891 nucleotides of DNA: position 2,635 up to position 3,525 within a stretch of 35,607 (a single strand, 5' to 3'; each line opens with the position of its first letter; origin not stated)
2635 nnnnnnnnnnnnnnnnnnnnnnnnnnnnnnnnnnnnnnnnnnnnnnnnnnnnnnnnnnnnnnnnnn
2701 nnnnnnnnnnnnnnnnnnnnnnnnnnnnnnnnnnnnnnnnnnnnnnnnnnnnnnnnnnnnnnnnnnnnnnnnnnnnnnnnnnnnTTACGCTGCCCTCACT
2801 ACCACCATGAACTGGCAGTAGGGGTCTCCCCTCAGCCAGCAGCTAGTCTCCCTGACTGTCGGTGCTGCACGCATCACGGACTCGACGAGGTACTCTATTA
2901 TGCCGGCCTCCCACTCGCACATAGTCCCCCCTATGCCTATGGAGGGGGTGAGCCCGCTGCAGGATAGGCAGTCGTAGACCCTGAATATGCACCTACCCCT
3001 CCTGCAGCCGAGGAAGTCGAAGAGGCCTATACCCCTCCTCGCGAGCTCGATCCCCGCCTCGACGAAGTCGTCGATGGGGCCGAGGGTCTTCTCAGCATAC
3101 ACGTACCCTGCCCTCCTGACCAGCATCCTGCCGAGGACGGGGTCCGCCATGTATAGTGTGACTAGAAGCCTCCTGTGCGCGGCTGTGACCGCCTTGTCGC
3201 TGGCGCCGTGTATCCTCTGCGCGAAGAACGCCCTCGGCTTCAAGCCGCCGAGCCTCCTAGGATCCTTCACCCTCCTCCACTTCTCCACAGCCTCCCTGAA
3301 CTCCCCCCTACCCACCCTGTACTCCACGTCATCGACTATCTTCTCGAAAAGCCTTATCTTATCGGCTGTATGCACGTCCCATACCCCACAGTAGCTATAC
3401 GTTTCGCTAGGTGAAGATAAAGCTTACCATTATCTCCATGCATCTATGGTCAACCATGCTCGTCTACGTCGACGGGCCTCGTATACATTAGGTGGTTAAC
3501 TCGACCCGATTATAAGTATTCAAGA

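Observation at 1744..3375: CorQ/CorR-like sensor pair with an unusual Cys-rich regulator architecture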

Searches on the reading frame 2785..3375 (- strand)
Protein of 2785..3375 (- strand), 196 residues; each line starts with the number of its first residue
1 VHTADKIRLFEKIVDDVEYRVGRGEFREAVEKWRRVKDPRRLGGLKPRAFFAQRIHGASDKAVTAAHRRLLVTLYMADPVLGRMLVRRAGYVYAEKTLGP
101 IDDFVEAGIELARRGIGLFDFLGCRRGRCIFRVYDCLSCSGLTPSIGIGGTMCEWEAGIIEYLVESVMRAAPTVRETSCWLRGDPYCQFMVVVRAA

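Call 3: search_protein_families(library=pfam, proteins=[window:2785-3375:-], max_evalue=0.1)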
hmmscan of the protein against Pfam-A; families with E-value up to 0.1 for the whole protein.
window:2785-3375:- (196 aa): 1 family
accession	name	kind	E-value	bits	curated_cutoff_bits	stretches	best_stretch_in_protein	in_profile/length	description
PF02830.23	V4R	-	2.1e-10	40.9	31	1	131-191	3-60/62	V4R domain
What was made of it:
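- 2785..3375 (-): corQ-like gene. It encodes a 196-aa V4R protein. Pfam V4R 2.1e-10 (call 3).
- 2803..2985 (-): V4R domain (aa 131-191). It holds invariant C153/E176/C179/C187 and near-invariant C136-x2-C139. Pfam match (call 3).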

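Call 4: search_protein_families(library=ncbifam, proteins=[window:2785-3375:-], max_evalue=1)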
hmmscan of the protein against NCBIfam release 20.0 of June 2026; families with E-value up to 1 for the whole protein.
window:2785-3375:- (196 aa): 1 family
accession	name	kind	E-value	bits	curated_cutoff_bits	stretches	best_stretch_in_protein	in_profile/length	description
NF053755.1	MsvR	equivalog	6.6e-08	32.5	220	1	130-191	178-236/236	transcriptional factor MsvR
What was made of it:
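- On MsvR: Only the V4R part matches, at 32.5 bits against a cut-off of 220 (call 4).
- Closest known: MsvR, and the V4R sensory domains of PoxR, MopR and DmpR. Same: The CorQ V4R matches the C-terminal V4R of MsvR at 6.6e-8 (call 4).
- The V4R is of the MsvR type (call 4).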

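Call 61: search_solved_structures(query=A5, max_evalue=1, show_alignments=4)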
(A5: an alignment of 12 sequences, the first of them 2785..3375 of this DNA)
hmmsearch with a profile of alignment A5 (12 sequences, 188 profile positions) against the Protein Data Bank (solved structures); distinct sequences matched with E-value up to 1: 2.
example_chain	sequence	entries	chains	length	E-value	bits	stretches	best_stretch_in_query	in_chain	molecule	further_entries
2osd_A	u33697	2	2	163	1.2e-06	31.5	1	86-185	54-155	Hypothetical protein MJ1460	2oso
5fru_A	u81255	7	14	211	0.78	12.6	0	143-182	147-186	Positive phenol-degradative gene regulator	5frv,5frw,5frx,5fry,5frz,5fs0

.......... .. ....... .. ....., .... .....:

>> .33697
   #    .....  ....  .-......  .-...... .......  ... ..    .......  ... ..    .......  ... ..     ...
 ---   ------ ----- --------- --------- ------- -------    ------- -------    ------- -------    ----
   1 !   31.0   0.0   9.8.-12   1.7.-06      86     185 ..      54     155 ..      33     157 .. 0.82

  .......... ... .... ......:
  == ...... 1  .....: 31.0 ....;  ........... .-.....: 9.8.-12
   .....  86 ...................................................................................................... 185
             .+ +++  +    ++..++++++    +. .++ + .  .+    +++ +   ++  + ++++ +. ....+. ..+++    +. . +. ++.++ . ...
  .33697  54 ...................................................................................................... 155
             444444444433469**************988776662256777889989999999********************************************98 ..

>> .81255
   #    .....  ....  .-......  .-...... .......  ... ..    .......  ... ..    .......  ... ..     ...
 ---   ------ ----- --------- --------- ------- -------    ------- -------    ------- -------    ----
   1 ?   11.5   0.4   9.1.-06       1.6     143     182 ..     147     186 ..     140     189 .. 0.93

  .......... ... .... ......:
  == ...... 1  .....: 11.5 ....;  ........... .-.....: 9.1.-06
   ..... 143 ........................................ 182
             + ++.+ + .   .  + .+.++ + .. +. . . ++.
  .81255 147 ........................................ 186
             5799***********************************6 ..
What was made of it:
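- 2803..2985 (-): MJ1460 V4R, PDB 2osd, matches at E 1.2e-6 (call 61).
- Closest known: MsvR, and the V4R sensory domains of PoxR, MopR and DmpR. Same: It shares the Cys...Glu-x2-Cys-x7-Cys spacing seen in PoxR (call 61).
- MsvR-type and PoxR-type V4R similarity (calls 4, 61).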

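Call 80: list_cluster_members(proteins=[P0001, window:2785-3375:-, P0008, P0009, P0010, P0013, P0026, P0028, P0021, P0023])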
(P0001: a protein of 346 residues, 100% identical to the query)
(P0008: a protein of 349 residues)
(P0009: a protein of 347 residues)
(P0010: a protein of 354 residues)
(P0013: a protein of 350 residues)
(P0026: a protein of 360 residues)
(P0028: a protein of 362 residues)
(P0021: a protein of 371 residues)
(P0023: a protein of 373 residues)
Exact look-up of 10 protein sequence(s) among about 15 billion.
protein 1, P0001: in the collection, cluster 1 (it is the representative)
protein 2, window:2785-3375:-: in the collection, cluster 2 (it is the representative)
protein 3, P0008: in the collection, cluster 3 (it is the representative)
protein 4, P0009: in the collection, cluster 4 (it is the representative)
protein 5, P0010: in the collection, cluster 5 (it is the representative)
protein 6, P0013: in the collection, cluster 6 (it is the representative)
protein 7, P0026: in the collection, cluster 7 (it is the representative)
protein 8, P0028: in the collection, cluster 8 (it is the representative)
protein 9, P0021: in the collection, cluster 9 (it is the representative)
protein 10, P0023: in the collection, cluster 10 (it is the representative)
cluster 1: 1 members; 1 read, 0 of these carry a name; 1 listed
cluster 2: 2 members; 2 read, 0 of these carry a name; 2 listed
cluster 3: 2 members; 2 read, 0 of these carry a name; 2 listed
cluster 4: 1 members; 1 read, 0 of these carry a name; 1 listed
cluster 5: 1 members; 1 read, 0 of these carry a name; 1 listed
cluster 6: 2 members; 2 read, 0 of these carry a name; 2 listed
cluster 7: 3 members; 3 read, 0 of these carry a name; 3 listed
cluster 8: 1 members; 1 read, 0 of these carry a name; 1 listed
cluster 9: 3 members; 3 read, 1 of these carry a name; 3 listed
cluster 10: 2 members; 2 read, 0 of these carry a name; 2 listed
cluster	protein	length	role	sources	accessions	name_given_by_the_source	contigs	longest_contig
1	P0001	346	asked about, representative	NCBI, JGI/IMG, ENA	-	-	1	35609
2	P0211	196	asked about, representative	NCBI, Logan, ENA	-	-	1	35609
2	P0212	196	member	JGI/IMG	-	-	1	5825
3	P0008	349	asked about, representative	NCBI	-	-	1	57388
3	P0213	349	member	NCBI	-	-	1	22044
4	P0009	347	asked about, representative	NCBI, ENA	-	-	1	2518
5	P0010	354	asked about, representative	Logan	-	-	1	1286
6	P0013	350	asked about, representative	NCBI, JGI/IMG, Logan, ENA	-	-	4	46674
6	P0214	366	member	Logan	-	-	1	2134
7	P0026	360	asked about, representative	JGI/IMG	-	-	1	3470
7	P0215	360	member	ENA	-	-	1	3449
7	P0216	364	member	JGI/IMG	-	-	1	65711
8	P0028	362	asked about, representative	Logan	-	-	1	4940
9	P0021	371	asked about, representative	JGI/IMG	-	-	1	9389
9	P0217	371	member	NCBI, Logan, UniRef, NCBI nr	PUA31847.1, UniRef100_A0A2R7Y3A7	MAG: hypothetical protein B7O98_08615 [Zestosphaera tikiterensis] | HTH lysR-type domain-containing protein n=1 Tax=Zestosphaera tikiterensis TaxID=1973259 ...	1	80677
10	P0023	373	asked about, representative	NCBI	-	-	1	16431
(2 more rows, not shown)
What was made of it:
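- Tried and rejected: The organism of the window stays unnamed (call 80).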
